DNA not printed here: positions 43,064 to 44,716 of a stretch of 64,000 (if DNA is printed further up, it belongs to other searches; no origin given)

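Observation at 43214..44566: Membrane flippase-like domain gene reads straight into bcp with no stop codon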

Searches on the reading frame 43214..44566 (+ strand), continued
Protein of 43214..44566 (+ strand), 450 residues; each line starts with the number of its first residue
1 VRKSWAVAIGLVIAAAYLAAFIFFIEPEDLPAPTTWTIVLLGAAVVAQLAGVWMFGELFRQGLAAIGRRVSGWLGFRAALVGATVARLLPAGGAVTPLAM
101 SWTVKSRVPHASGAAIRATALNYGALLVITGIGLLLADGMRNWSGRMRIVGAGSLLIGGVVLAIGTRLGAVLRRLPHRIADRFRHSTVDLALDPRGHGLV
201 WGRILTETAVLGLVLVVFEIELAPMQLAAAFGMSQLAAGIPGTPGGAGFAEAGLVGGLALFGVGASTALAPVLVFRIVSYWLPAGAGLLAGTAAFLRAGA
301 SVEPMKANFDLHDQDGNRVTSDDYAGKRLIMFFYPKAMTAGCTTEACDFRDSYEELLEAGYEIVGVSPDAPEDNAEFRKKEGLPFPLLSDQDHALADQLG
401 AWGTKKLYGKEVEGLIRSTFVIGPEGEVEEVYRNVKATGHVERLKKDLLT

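Call 10: find_encoding_contigs(protein=P0065, flank=6000, max_places=3)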
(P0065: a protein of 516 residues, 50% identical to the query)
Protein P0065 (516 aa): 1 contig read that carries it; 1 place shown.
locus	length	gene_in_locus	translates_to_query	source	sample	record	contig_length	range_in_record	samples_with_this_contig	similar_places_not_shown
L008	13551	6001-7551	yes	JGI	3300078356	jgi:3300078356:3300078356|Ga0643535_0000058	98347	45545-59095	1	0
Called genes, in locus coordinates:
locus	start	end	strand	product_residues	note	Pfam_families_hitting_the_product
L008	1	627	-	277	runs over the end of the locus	PF01048:PNP_UDP_1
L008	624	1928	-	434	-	PF02885:Glycos_trans_3N, PF00591:Glycos_transf_3, PF07831:PYNP_C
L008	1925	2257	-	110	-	PF01035:DNA_binding_1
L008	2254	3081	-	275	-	PF14681:UPRTase, PF00156:Pribosyltran (weak)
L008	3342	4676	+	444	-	PF02881:SRP54_N, PF13191:AAA_16 (weak), PF13401:AAA_22 (weak), PF00448:SRP54, PF01656:CbiA (weak), PF02978:SRP_SPB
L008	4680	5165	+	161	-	PF00886:Ribosomal_S16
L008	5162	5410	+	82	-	PF13083:KH_KhpA-B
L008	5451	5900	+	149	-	PF01782:RimM, PF24986:PRC_RimM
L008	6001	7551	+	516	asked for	PF02660:G3P_acyltransf, PF03706:LPG_synthase_TM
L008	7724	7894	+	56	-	PF13396:PLDc_N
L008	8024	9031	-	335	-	PF00044:Gp_dh_N, PF02800:Gp_dh_C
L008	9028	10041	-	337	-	PF00044:Gp_dh_N, PF02800:Gp_dh_C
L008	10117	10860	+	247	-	PF01746:tRNA_m1G_MT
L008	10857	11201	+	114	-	PF01245:Ribosomal_L19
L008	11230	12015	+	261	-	PF10502:Peptidase_S26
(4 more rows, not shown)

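Call 11: find_related_loci(query=A1, collection=genome_contigs, flank=4000)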
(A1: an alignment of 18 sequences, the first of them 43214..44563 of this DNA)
Query A1 (450 aa) in genome_contigs; peptide patterns used: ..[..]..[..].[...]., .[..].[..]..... (x = any residue, [..] = any of these).
191 stretches matched a pattern; 83 encode a relative of the query (tblastn E <= 1e-3); the best 80 are kept; 80 distinct loci.
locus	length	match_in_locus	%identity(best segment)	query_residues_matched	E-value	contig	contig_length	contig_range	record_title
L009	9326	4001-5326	62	11-449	1e-163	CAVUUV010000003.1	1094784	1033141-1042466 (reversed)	MAG: uncultured Acidimicrobiia bacterium isolate MFD05684.bin.1.262 genome assembly, contig: contig_40526, whole genome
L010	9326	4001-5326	62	11-449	1e-163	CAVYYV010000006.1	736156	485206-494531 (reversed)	MAG: uncultured Acidimicrobiia bacterium isolate MFD02923.bin.1.45 genome assembly, contig: contig_11584, whole genome s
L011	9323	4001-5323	60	9-449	1e-156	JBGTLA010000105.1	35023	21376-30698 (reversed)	MAG: Acidimicrobiia bacterium isolate JTS-RE326 k141_8645373, whole genome shotgun sequence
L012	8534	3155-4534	58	2-449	3e-149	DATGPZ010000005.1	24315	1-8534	MAG TPA_asm: Acidimicrobiia bacterium isolate SMAG_U10410 k141_1780878, whole genome shotgun sequence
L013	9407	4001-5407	49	14-449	1e-132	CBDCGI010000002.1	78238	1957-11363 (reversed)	MAG: Acidimicrobiia bacterium isolate f1d8734b-3c74-4def-a799-73aa9cfb23d1 genome assembly, contig: contig_2, whole geno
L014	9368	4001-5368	51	12-449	1e-130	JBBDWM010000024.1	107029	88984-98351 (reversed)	MAG: Acidimicrobiia bacterium isolate LejiaD_63_54 Lejia_D_383_length_107029_cov_34, whole genome shotgun sequence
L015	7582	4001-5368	50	12-449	1e-129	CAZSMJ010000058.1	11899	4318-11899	MAG TPA_asm: uncultured Acidimicrobiaceae bacterium isolate SRP136066_co1_281 genome assembly, contig: NODE_6711_length_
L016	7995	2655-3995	51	22-449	1e-128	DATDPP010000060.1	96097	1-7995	MAG TPA_asm: Acidimicrobiia bacterium isolate SMAG_U7924 k141_638354, whole genome shotgun sequence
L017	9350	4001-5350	50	17-449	2e-128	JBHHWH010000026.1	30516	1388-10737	MAG: Acidimicrobiia bacterium isolate S.2_sp3_bin.30 NODE_168_length_30516_cov_6.711270, whole genome shotgun sequence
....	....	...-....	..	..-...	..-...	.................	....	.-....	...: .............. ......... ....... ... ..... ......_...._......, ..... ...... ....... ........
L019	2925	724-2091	51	12-449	9e-131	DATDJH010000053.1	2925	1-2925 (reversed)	MAG TPA_asm: Acidimicrobiia bacterium isolate SMAG_U325 k141_157186, whole genome shotgun sequence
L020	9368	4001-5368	51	12-449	7e-125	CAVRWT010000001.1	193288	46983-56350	MAG: uncultured Acidobacteriota bacterium isolate MFD02242.bin.2.214 genome assembly, contig: contig_13718, whole genome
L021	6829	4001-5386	46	2-449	1e-124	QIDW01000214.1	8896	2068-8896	MAG: Acidimicrobiia bacterium isolate SZUA-217 Ga0063294_10022736, whole genome shotgun sequence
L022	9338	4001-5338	50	29-449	7e-124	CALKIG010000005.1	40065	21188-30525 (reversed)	MAG TPA_asm: uncultured actinobacterium isolate SRR7515930_bin.12_CONCOCT_v1.1_MAG genome assembly, contig: ERZ869936.43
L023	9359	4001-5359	49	12-449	3e-122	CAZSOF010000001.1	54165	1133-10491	MAG TPA_asm: uncultured Acidimicrobiaceae bacterium isolate SRP321284_co1_142 genome assembly, contig: NODE_690_length_5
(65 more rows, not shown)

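Call 26: predict_structure(alignment_id=A1)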
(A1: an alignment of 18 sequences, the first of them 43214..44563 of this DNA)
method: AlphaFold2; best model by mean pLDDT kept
length: 450 residues; sequences in the alignment: 18
mean_pLDDT: 83.1   pTM: 0.60
mean pLDDT of the five models: 83.1, 82.4, 80.3, 79.1, 79.0
residues with pLDDT >= 90: 156; 70-90: 234; 50-70: 49; < 50: 11
segments of 3 or more residues with pLDDT < 50: 241-245, 298-302
pLDDT, mean of each block of 10 residues (from residue 1): 59 66 70 86 91 93 87 88 74 78 82 89 91 91 89 92 83 73 73 88 92 93 93 77 52 88 85 83 72 58 67 91 88 87 88 91 93 92 94 89 80 87 87 85 86
secondary structure, 60 per line:
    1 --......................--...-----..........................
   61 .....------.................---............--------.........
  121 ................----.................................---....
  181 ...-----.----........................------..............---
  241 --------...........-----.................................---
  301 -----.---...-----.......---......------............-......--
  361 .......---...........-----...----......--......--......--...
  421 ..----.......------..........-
elements in order: H3-24 H35-65 H72-88 H92-103 H112-136 H141-166 H168-173 H177-183 H194-217 H224-237 H249-259 H265-297 E310-312 E318-320 H321-324 E328-333 H340-351 H353-358 E361-367 H371-381 E387-389 H394-399 E402-407 E410-415 E418-422 E427-433 H440-449

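Call 28: fold_search(model_id=the predicted structure, library=pdb)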
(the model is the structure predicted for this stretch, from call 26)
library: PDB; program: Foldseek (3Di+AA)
matches with E <= 10: 1343; with E <= 0.001: 646
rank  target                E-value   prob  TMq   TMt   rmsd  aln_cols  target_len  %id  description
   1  9a4d_B                1.6e-13  1.00  0.31  0.88   1.3       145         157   46  Integrative model of ACKA-BCP by crosslinking MS and deep learning (released 2024-09-18)
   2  5iow                  6.8e-13  1.00  0.30  0.85   1.7       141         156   40  Xanthomonas campestris Peroxiredoxin Q - Structure FFcumene (Hyperoxidized by cumene hydroperoxide) (released 2016-09-21)
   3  5iiz                  1.2e-12  1.00  0.30  0.84   1.8       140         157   41  Xanthomonas campestris Peroxiredoxin Q - Structure F0 (released 2016-09-21)
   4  5ima                  2.1e-12  1.00  0.30  0.84   1.8       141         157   40  Xanthomonas campestris Peroxiredoxin Q - Structure F2 (released 2016-09-21)
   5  5enu_B                2.1e-12  1.00  0.31  0.87   2.2       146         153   39  Crystal structure of an alkyl hyroperoxide reductase from Burkholderia ambifaria (released 2015-11-25)
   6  5enu_A                3.1e-12  1.00  0.31  0.86   2.1       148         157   39  Crystal structure of an alkyl hyroperoxide reductase from Burkholderia ambifaria (released 2015-11-25)
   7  3gkm                  3.3e-12  1.00  0.30  0.84   1.9       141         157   40  Insights into the Alkyl Peroxide Reduction Activity of Xanthomonas campestris Bacterioferritin Comigratory Protein from  (released 2009-06-16)
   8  5imd                  4.0e-12  1.00  0.30  0.83   1.9       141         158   40  Xanthomonas campestris Peroxiredoxin Q - Structure F4 (released 2016-09-21)
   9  5iph                  4.2e-12  1.00  0.30  0.84   1.8       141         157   40  Xanthomonas campestris Peroxiredoxin Q - C84S mutant (released 2016-09-21)
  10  5io2                  4.3e-12  1.00  0.30  0.84   1.8       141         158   40  Xanthomonas campestris Peroxiredoxin Q - C48S mutant (released 2016-09-21)
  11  3gkn_A                3.6e-11  1.00  0.31  0.84   1.8       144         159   39  Insights into the Alkyl Peroxide Reduction Activity of Xanthomonas campestris Bacterioferritin Comigratory Protein fro (released 2009-06-16)
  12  5iox                  6.1e-11  1.00  0.29  0.80   2.9       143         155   41  Xanthomonas campestris Peroxiredoxin Q - Structure LUss (released 2016-09-21)
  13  3gkk                  1.6e-10  1.00  0.29  0.78   2.5       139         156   42  Insights into the Alkyl Peroxide Reduction Activity of Xanthomonas campestris Bacterioferritin Comigratory Protein from  (released 2009-06-16)
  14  3ixr                  1.8e-10  1.00  0.31  0.84   2.5       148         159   32  Crystal Structure of Xylella fastidiosa PrxQ C47S Mutant (released 2010-03-23)
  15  5epf                  3.0e-10  1.00  0.29  0.82   3.4       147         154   34  Crystal structure of Peroxidoxin BcpB from Mycobacterium tuberculosis (released 2015-12-02)
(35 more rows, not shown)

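Call 29: search_solved_structures(query=window:43214-44563:+, max_evalue=0.01, show_alignments=2)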
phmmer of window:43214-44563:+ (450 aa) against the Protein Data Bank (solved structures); distinct sequences matched with E-value up to 0.01: 130 (the best 60 are shown).
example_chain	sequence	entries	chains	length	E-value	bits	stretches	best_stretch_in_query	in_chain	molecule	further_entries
5enu_A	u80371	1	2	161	2.2e-31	112.6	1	315-443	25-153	Alkyl hydroperoxide reductase/ Thiol specific antioxidant/ Mal allergen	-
5iph_A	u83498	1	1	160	2.1e-29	106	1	305-443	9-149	Bacterioferritin comigratory protein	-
3gkk_A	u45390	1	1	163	3.7e-29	105.2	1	303-443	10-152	Bacterioferritin comigratory protein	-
5iox_A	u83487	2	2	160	4e-29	105.1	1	305-443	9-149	Bacterioferritin comigratory protein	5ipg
5iiz_A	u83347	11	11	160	4.1e-29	105.1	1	305-443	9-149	Bacterioferritin comigratory protein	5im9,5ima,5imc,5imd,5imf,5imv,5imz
3gkm_A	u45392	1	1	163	4.9e-28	101.5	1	303-443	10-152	Bacterioferritin comigratory protein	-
3gkn_A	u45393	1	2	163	6.7e-28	101.1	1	303-443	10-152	Bacterioferritin comigratory protein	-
5io2_A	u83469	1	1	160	1e-27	100.5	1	305-443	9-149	Bacterioferritin comigratory protein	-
3ixr_A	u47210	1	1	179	3.4e-22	82.3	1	315-445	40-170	Bacterioferritin comigratory protein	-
5epf_A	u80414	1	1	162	1.2e-16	64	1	307-433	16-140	Peroxiredoxin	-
3drn_A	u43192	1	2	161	7.7e-15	58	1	314-444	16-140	Peroxiredoxin, bacterioferritin comigratory protein homolog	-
2ywn_A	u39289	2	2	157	1.1e-13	54.2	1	305-429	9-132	Peroxiredoxin-like protein | Peroxiredoxin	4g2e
4eo3_A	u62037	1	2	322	1.3e-13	54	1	308-447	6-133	Bacterioferritin comigratory protein/NADH dehydrogenase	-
2a4v_A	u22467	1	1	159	4.8e-12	48.8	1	326-429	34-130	Peroxiredoxin DOT5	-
3hjp_A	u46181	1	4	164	1.8e-10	43.6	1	309-429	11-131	Peroxiredoxin, bacterioferritin comigratory protein homolog (Bcp-4)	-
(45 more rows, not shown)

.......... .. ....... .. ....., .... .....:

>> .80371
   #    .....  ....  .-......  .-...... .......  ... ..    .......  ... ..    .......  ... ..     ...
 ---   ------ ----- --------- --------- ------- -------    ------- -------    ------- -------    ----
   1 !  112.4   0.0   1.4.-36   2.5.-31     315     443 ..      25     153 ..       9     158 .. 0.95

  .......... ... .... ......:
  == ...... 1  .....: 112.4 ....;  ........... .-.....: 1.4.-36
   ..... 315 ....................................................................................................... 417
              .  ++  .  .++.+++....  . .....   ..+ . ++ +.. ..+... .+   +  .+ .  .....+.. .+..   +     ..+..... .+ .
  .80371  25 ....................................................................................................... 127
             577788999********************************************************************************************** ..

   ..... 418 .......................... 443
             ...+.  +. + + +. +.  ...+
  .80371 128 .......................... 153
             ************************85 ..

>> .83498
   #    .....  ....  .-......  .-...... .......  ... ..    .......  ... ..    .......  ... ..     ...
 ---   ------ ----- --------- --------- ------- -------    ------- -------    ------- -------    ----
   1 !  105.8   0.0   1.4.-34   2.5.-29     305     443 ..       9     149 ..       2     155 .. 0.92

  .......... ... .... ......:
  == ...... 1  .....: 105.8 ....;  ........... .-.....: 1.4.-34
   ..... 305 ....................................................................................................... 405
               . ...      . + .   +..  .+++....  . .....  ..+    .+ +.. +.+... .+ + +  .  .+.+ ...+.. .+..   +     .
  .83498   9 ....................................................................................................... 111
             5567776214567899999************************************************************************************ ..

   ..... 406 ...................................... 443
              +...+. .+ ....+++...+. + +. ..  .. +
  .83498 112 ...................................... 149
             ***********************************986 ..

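Call 44: find_encoding_contigs(protein=P0018, flank=4000, max_places=2)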
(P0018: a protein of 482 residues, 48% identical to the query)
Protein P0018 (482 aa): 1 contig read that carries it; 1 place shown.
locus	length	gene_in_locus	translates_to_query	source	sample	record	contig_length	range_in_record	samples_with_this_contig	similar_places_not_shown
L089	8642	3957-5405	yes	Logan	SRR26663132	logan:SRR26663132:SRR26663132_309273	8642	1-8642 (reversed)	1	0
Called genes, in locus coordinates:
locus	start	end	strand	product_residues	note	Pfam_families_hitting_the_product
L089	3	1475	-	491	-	?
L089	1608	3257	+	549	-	PF00512:HisKA, PF02518:HATPase_c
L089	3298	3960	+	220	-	PF02660:G3P_acyltransf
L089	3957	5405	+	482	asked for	PF03706:LPG_synthase_TM, PF00578:AhpC-TSA, PF08534:Redoxin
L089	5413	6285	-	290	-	PF03446:NAD_binding_2, PF14833:NAD_binding_11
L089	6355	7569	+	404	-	PF00155:Aminotran_1_2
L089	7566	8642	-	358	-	?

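Call 45: find_encoding_contigs(protein=P0013, flank=3000, max_places=1)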
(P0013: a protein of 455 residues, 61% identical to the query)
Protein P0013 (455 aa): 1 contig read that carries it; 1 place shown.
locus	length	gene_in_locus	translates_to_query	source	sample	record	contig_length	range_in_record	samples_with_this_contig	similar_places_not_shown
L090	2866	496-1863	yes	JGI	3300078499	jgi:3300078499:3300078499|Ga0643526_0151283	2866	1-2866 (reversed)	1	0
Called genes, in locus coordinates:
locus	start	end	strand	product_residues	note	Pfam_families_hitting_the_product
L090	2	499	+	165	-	?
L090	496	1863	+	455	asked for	PF03706:LPG_synthase_TM, PF00578:AhpC-TSA, PF08534:Redoxin, PF13911:AhpC-TSA_2 (weak)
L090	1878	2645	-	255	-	PF11716:MDMPI_N, PF12867:DinB_2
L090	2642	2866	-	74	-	?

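Call 46: find_encoding_contigs(protein=P0009, flank=4000, max_places=1)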
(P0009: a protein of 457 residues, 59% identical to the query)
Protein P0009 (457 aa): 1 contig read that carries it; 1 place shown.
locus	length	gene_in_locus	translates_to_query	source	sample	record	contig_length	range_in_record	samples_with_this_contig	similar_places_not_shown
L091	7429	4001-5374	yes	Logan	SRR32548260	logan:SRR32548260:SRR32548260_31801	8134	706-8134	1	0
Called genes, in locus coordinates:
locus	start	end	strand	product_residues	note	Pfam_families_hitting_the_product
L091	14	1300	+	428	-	PF01053:Cys_Met_Meta_PP, PF01041:DegT_DnrJ_EryC1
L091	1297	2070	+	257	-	PF00561:Abhydrolase_1, PF00975:Thioesterase, PF12146:Hydrolase_4, PF12697:Abhydrolase_6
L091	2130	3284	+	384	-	PF00561:Abhydrolase_1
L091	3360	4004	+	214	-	PF02660:G3P_acyltransf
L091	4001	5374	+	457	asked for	PF03706:LPG_synthase_TM, PF00578:AhpC-TSA, PF08534:Redoxin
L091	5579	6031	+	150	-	PF03358:FMN_red (faint)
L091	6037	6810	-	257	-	PF11716:MDMPI_N, PF12867:DinB_2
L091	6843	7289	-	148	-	PF06445:GyrI-like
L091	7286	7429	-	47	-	?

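Call 47: find_encoding_contigs(protein=P0005, flank=3000, max_places=1)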
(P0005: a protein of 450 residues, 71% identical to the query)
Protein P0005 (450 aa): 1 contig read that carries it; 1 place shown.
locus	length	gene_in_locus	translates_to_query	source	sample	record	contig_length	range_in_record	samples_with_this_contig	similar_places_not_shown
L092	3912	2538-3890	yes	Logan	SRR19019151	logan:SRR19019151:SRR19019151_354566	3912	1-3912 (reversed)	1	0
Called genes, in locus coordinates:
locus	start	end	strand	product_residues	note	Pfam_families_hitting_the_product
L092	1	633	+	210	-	?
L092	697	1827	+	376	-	PF00561:Abhydrolase_1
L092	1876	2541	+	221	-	PF02660:G3P_acyltransf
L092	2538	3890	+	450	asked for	PF03706:LPG_synthase_TM, PF13911:AhpC-TSA_2 (faint), PF00578:AhpC-TSA, PF08534:Redoxin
